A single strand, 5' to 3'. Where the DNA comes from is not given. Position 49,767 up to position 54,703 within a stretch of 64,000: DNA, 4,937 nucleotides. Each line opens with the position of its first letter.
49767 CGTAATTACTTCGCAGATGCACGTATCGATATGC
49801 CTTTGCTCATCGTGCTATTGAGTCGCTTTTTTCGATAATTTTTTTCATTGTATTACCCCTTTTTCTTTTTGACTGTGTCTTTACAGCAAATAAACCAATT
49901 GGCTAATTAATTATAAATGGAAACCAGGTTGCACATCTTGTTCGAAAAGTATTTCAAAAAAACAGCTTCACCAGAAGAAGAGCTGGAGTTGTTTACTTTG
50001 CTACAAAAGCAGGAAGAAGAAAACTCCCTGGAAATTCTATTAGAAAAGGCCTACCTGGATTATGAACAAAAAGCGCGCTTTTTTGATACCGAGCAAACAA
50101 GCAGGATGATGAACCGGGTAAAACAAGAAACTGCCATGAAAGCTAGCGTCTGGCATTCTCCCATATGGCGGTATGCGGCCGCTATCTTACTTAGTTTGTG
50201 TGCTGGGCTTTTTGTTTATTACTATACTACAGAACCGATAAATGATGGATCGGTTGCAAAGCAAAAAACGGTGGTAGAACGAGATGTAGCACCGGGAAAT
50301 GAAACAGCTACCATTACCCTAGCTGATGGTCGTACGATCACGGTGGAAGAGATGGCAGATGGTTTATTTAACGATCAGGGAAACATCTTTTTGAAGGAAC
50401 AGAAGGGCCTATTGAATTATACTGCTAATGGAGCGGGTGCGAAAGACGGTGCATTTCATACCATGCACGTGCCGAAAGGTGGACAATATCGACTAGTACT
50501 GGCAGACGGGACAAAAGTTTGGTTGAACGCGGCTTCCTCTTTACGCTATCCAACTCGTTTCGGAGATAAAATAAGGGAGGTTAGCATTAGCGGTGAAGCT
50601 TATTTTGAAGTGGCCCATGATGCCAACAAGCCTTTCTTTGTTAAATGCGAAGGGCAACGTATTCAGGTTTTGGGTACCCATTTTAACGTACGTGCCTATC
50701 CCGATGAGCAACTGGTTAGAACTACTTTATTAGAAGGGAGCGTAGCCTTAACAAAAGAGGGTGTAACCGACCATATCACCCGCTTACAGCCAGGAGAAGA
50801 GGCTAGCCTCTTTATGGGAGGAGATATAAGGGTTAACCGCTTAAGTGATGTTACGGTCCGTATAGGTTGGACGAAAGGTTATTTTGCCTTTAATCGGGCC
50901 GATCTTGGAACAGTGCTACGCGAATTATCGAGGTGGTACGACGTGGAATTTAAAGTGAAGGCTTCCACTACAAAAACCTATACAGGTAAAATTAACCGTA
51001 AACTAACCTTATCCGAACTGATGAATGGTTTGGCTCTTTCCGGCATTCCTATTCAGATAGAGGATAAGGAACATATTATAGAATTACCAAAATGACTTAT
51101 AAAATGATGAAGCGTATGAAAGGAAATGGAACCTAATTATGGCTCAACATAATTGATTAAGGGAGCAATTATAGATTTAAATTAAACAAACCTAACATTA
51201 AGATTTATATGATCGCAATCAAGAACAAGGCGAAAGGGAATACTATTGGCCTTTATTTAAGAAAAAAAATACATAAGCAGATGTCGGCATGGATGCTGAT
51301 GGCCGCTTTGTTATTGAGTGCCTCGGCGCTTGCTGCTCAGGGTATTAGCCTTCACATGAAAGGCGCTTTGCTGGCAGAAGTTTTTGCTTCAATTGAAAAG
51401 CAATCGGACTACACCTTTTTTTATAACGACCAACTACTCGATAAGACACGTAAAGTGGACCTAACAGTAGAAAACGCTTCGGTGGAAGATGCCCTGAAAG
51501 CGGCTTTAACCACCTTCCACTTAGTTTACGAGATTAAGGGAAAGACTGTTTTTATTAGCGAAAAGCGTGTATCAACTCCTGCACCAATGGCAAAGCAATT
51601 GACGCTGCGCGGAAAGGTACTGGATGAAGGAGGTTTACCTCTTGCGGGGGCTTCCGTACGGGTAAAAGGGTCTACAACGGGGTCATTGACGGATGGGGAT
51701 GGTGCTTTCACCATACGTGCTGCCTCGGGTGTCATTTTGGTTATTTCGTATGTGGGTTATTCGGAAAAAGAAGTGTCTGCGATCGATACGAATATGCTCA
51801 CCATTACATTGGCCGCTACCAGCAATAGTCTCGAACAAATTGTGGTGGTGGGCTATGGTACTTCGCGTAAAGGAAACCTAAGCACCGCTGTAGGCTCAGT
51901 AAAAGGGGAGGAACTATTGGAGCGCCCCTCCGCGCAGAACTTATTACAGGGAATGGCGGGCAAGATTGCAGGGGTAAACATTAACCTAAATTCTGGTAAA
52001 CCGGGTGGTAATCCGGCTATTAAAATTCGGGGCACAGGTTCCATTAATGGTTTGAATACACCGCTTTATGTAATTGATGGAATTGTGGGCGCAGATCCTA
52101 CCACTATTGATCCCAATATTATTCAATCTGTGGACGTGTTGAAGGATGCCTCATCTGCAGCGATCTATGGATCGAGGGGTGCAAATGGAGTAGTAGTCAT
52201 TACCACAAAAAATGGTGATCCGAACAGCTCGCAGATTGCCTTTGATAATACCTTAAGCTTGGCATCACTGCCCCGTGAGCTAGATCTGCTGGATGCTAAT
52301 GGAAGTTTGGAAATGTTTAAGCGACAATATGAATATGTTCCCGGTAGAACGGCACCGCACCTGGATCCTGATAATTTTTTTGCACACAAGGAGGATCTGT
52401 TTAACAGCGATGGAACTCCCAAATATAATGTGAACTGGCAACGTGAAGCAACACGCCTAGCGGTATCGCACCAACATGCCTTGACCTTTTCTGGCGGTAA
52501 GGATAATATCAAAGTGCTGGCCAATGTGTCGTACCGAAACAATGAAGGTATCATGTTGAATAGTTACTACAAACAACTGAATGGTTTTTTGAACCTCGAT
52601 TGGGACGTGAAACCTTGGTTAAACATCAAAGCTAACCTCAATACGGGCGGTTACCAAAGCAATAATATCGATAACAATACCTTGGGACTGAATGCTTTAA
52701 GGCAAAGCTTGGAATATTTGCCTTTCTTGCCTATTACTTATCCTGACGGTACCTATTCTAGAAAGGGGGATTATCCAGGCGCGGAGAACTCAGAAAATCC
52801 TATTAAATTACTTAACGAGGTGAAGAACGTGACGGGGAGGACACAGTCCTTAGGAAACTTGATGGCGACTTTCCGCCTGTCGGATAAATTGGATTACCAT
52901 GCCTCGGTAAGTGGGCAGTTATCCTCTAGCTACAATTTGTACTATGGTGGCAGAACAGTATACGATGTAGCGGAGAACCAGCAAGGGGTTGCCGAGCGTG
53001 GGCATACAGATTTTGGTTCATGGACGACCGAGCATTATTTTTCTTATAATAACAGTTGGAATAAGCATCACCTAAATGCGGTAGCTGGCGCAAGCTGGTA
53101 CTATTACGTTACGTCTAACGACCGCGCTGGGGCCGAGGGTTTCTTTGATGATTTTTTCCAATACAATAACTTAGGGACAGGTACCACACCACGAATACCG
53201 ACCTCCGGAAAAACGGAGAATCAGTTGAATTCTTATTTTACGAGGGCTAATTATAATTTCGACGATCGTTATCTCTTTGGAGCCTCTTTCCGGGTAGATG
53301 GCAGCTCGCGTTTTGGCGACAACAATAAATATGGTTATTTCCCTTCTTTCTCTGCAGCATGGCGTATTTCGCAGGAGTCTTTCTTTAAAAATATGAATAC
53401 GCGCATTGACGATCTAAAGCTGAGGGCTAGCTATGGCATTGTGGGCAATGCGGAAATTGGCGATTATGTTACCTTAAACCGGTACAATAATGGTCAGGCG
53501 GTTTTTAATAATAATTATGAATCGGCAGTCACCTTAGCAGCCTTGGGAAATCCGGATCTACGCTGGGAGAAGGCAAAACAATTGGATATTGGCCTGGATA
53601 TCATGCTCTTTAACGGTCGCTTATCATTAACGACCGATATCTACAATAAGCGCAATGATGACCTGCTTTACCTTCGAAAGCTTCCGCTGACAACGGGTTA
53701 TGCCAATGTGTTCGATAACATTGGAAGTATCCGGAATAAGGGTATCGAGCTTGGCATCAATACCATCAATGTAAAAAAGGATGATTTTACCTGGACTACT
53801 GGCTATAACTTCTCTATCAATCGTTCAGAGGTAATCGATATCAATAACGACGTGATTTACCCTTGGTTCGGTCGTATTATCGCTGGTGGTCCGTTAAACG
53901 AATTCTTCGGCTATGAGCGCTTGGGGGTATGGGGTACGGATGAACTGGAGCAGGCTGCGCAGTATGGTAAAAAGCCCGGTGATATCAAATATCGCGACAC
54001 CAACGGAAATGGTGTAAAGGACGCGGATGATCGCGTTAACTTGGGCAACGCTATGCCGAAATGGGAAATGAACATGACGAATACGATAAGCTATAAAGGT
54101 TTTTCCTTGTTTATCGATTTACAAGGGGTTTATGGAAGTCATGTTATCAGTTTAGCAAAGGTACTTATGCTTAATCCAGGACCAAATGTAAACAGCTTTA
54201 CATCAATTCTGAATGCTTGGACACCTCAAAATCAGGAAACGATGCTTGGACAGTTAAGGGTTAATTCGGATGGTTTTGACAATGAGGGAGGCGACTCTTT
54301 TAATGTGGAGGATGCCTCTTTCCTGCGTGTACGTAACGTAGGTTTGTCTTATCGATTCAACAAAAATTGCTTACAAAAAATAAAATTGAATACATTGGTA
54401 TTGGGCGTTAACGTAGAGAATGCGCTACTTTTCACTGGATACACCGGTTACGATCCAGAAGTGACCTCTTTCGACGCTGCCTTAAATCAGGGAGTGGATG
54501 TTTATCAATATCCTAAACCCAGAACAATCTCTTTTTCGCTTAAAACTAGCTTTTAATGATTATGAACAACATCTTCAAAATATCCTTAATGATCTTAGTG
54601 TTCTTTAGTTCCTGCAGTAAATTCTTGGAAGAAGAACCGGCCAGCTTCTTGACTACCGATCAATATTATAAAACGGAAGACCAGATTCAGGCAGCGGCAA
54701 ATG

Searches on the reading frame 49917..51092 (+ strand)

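Call 17: search_protein_families(library=pfam, proteins=[window:49917-51092:+], max_evalue=0.00001)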
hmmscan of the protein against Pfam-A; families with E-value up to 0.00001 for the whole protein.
window:49917-51092:+ (392 aa): 2 families
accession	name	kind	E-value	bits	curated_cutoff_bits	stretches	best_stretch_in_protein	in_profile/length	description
PF04773.18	FecR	-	8.8e-18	65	24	1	182-276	2-96/97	FecR protein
PF16344.10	FecR_C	-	1.1e-13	51.4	24.4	1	322-387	1-69/70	FecR, C-terminal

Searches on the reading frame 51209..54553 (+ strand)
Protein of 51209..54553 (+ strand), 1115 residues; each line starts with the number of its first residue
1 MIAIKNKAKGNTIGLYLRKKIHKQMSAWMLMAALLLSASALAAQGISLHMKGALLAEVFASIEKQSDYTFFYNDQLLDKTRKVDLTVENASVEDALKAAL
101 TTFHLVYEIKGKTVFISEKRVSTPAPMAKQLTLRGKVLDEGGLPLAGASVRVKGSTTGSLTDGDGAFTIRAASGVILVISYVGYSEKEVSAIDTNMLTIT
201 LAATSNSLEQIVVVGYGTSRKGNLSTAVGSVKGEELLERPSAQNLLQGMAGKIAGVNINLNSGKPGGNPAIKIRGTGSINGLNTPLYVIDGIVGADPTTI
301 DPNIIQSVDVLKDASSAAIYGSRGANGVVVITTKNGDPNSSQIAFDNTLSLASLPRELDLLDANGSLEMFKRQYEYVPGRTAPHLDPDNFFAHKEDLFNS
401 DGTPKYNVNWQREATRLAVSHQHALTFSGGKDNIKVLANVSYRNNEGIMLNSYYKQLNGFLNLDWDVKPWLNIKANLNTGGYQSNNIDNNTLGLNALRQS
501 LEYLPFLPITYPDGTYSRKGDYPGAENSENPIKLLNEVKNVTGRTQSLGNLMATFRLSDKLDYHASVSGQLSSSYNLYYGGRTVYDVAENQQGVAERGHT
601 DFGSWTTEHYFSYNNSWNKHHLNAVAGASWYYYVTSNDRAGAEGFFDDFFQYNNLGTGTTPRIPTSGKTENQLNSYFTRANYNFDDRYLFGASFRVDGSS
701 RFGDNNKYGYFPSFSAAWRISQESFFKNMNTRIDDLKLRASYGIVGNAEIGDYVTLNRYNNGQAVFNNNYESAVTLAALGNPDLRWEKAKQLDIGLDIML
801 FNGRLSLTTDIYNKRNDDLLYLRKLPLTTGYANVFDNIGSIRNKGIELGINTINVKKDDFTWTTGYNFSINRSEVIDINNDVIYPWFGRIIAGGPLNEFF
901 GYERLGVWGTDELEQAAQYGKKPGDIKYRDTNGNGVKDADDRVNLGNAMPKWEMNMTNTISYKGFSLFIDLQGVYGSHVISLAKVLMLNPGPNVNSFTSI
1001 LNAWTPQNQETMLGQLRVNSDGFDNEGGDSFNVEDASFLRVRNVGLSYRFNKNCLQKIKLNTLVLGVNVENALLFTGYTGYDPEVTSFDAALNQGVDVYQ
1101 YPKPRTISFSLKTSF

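Call 79: search_protein_families(library=pfam, proteins=[window:51209-54553:+], max_evalue=0.0001)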
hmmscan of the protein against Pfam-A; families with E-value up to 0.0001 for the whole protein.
window:51209-54553:+ (1115 aa): 5 families
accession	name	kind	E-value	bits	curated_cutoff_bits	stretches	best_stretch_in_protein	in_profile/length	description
PF00593.30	TonB_dep_Rec_b-barrel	-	9.8e-21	75.5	27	1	510-1071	28-435/436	TonB dependent receptor-like, beta-barrel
PF07715.20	Plug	-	1.9e-16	60.9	23.9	1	225-328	6-107/107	TonB-dependent Receptor Plug Domain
PF13715.12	CarbopepD_reg_2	-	2.2e-15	56.9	32.2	1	134-213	2-88/88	CarboxypepD_reg-like domain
PF13620.12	CarboxypepD_reg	-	1.7e-09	38.3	32.3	1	132-200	1-80/82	Carboxypeptidase regulatory-like domain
PF07660.19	STN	-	2.9e-09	37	28.4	1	68-118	1-51/52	Secretin and TonB N terminus short domain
